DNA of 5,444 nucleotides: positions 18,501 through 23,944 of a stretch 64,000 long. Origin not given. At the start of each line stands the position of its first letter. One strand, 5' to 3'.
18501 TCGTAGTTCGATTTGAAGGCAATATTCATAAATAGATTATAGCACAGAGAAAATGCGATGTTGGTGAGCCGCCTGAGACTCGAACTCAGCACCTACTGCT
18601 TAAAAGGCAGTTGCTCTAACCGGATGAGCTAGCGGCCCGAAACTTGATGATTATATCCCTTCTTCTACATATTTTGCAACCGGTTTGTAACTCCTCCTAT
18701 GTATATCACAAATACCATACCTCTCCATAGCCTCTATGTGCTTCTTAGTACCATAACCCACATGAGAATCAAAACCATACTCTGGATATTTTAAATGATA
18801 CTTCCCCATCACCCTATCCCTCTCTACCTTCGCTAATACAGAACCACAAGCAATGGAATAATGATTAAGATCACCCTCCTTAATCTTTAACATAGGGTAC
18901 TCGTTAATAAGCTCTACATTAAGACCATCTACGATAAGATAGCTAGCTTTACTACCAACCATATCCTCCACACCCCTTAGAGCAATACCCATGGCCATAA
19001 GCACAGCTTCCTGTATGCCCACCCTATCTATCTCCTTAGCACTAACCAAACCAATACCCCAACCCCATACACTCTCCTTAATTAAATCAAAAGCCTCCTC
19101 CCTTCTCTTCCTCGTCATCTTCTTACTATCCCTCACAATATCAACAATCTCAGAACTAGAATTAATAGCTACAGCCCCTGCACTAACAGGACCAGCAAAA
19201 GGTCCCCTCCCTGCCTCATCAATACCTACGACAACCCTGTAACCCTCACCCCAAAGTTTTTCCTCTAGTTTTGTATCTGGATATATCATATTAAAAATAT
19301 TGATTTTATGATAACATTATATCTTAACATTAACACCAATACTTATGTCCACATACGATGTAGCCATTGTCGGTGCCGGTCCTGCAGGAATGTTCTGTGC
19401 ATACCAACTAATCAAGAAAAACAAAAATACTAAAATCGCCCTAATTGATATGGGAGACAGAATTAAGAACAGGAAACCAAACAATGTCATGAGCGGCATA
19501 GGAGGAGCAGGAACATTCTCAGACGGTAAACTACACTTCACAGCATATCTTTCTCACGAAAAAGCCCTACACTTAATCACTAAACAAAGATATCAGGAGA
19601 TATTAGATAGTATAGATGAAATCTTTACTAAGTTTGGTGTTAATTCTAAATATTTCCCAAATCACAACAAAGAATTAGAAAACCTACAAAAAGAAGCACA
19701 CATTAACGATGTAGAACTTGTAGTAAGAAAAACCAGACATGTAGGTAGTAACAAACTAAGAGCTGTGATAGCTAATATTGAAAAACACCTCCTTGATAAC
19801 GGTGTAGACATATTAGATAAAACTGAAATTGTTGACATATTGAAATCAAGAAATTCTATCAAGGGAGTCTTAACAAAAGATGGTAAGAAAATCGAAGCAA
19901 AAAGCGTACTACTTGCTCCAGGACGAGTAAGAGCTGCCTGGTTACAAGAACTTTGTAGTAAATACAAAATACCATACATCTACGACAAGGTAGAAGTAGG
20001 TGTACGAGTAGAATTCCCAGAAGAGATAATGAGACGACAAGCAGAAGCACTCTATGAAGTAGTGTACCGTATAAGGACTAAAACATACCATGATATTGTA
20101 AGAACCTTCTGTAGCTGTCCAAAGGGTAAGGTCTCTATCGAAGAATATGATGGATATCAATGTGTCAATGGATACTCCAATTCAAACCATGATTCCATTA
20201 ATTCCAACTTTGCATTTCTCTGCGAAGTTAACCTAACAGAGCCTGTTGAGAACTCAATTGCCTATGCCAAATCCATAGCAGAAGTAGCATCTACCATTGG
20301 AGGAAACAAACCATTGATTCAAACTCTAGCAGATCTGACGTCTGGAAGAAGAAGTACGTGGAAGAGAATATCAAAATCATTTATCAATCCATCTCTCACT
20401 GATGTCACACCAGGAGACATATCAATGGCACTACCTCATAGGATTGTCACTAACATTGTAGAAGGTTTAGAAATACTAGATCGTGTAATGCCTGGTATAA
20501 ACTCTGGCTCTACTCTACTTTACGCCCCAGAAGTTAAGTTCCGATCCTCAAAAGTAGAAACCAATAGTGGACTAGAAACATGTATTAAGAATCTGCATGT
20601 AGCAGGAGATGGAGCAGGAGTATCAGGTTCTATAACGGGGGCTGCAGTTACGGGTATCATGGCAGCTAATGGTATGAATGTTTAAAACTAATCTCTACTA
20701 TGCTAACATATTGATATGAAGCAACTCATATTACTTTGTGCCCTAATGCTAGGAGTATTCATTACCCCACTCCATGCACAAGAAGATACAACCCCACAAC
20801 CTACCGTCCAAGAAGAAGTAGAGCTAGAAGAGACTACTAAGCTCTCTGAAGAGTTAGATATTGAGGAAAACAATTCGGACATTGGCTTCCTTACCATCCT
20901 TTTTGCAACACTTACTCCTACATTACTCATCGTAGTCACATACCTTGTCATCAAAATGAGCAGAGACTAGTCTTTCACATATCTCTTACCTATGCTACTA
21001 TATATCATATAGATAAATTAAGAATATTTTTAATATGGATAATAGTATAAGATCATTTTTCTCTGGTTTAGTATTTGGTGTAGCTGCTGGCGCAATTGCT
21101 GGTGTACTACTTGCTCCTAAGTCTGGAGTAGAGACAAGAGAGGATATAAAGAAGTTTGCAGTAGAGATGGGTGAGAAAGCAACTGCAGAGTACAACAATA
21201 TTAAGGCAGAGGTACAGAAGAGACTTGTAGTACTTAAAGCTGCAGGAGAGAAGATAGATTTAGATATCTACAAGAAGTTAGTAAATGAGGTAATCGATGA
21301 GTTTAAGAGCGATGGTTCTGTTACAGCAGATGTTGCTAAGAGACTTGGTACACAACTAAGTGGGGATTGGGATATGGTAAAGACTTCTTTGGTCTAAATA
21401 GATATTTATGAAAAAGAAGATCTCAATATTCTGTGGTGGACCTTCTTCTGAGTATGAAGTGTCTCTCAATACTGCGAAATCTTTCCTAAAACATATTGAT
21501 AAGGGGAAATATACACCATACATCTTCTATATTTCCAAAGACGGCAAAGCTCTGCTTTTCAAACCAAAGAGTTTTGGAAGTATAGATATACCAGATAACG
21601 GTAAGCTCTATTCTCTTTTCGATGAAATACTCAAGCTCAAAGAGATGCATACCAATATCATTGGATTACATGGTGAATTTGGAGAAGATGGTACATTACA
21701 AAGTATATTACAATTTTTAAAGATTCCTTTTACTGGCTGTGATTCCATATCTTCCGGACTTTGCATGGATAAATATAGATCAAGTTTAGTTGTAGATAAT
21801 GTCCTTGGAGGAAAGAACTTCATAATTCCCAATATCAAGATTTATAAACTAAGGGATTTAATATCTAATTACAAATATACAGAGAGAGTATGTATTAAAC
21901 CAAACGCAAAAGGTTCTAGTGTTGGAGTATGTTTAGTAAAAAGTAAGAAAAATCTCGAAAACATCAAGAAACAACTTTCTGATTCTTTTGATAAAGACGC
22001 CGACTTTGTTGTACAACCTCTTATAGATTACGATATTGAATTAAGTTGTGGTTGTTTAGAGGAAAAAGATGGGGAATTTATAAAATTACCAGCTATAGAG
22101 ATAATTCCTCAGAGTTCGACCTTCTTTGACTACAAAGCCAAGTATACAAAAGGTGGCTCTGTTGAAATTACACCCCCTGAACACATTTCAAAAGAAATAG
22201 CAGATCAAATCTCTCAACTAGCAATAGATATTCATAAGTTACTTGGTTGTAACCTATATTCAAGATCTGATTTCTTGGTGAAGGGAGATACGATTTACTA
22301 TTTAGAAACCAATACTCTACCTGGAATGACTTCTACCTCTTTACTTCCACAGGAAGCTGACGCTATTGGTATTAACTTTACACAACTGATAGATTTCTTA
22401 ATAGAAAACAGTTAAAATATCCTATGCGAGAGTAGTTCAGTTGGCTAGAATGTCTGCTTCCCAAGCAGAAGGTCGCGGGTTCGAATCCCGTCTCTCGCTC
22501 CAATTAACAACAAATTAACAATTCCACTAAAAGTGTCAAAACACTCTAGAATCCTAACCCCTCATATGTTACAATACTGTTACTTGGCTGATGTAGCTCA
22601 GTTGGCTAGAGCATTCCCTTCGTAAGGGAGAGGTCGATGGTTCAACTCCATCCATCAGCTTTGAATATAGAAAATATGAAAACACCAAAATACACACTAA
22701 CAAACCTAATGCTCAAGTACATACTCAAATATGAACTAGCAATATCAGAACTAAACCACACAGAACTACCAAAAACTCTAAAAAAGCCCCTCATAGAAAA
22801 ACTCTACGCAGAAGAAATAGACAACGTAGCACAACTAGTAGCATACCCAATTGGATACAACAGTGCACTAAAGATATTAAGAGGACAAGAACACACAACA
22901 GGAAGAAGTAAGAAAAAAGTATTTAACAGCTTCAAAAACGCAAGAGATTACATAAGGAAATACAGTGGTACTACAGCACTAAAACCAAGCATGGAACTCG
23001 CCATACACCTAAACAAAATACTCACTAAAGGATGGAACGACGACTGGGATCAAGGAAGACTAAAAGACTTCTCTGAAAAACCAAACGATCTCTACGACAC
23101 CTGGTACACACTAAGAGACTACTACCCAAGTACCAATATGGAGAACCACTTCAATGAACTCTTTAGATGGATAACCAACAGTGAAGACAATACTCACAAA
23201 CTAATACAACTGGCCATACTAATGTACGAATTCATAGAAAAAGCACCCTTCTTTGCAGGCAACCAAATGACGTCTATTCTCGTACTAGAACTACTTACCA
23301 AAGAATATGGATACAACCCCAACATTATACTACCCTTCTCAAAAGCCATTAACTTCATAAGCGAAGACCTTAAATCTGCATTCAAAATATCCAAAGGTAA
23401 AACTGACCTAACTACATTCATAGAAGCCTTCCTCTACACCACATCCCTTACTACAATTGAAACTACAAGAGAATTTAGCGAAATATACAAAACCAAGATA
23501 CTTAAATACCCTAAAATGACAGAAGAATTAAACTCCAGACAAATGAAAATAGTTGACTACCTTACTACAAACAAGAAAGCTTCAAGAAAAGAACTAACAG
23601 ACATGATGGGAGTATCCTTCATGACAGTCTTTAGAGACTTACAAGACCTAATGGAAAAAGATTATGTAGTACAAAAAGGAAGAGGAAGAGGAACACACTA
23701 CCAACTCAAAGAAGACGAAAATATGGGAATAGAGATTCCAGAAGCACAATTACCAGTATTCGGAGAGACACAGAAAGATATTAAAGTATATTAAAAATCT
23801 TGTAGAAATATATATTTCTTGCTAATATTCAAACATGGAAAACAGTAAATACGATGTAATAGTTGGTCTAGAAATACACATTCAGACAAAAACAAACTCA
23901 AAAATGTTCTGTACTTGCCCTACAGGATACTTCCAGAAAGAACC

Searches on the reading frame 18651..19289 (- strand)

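Call 59: search_protein_families(library=pfam, proteins=[window:18651-19289:-], max_evalue=0.00001)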
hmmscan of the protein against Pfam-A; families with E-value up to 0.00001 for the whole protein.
window:18651-19289:- (212 aa): 1 family
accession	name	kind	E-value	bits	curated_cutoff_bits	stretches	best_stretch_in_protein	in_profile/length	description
PF01351.25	RNase_HII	-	1.9e-29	103.4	25.8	1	21-203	1-198/199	Ribonuclease HII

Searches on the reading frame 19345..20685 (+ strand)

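Call 59: search_protein_families(library=pfam, proteins=[window:19345-20685:+], max_evalue=0.00001)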
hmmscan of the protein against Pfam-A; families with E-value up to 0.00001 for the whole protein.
window:19345-20685:+ (446 aa): 8 families
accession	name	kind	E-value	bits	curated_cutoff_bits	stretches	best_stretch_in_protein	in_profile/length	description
PF21688.3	FAD-depend_C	-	9.7e-17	62.2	27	1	217-397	3-195/197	FAD-dependent protein, C-terminal domain-like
PF07992.20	Pyr_redox_2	-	1.2e-13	51.6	26.1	0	4-46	1-41/291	Pyridine nucleotide-disulphide oxidoreductase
PF03486.20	HI0933_like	-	2.9e-10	40.5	50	1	5-193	2-163/244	HI0933-like protein Rossmann domain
PF01134.28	GIDA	-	4.8e-10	39.5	22.1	0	5-55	1-49/391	Glucose inhibited division protein A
PF01266.30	DAO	-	6.1e-10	39.6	27.9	1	5-199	1-205/353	FAD dependent oxidoreductase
PF00890.30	FAD_binding_2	-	4.9e-08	33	20.4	1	5-204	1-213/414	FAD binding domain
PF05834.18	Lycopene_cycl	-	2.2e-06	27.5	23.4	0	5-40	1-36/380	Lycopene cyclase protein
PF13454.12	NAD_binding_9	-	5.3e-06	26.9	21.8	0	7-193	1-153/155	FAD-NAD(P)-binding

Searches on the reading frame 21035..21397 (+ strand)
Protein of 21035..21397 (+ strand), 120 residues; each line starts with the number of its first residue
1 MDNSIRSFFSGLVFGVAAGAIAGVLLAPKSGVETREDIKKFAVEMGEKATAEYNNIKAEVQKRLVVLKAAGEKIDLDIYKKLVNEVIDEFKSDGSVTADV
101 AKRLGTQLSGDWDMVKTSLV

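Call 59: search_protein_families(library=pfam, proteins=[window:21035-21397:+], max_evalue=0.00001)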
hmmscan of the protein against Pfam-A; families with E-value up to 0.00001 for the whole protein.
window:21035-21397:+ (120 aa): 1 family
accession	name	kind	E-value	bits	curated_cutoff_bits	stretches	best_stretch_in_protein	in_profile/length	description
PF12732.12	YtxH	-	2.8e-15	56.9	37.5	1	10-73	2-49/71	YtxH-like protein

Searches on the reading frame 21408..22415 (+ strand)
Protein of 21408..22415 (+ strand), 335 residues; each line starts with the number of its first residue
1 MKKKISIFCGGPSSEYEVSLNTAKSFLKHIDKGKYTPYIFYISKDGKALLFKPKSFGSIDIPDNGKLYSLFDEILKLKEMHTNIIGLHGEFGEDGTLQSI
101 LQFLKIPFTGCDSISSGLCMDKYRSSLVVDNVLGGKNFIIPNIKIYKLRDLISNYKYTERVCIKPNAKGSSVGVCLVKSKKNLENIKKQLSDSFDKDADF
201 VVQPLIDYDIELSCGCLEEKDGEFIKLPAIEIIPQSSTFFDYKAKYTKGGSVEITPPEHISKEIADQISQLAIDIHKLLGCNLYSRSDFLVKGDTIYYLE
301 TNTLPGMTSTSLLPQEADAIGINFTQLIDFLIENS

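Call 60: search_protein_families(library=pfam, proteins=[window:21408-22415:+], max_evalue=0.00001)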
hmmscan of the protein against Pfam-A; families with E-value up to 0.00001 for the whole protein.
window:21408-22415:+ (335 aa): 3 families
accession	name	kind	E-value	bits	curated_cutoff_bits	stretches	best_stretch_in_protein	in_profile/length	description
PF07478.18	Dala_Dala_lig_C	-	3.7e-36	125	24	1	161-333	39-204/204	D-ala D-ala ligase C-terminus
PF01820.27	Dala_Dala_lig_N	-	9.6e-22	78.2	34.6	1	4-111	1-121/121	D-ala D-ala ligase N-terminus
PF14305.11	ATPgrasp_TupA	-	6.7e-08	32.8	25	1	120-201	19-98/241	TupA-like ATPgrasp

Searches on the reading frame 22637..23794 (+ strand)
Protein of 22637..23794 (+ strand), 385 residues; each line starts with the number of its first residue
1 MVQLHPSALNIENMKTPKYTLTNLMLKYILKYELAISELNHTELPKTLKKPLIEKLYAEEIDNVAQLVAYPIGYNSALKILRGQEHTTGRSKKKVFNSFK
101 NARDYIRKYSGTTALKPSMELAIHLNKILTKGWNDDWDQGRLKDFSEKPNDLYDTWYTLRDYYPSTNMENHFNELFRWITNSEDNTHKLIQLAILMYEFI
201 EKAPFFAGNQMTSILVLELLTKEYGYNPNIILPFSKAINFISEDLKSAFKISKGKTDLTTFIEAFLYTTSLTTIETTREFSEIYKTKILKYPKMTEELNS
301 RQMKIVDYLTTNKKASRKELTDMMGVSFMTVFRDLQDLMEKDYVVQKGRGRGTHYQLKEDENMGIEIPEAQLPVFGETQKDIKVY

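Call 60: search_protein_families(library=pfam, proteins=[window:22637-23794:+], max_evalue=0.00001)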
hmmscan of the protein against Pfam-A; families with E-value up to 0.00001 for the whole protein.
window:22637-23794:+ (385 aa): 2 families
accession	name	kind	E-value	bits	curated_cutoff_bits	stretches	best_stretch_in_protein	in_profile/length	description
PF08220.18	HTH_DeoR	-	9.3e-07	28.9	21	1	301-350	1-49/57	DeoR-like helix-turn-helix domain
PF02661.23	Fic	-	2.5e-06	28.7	24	1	123-220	8-92/93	Fic/DOC family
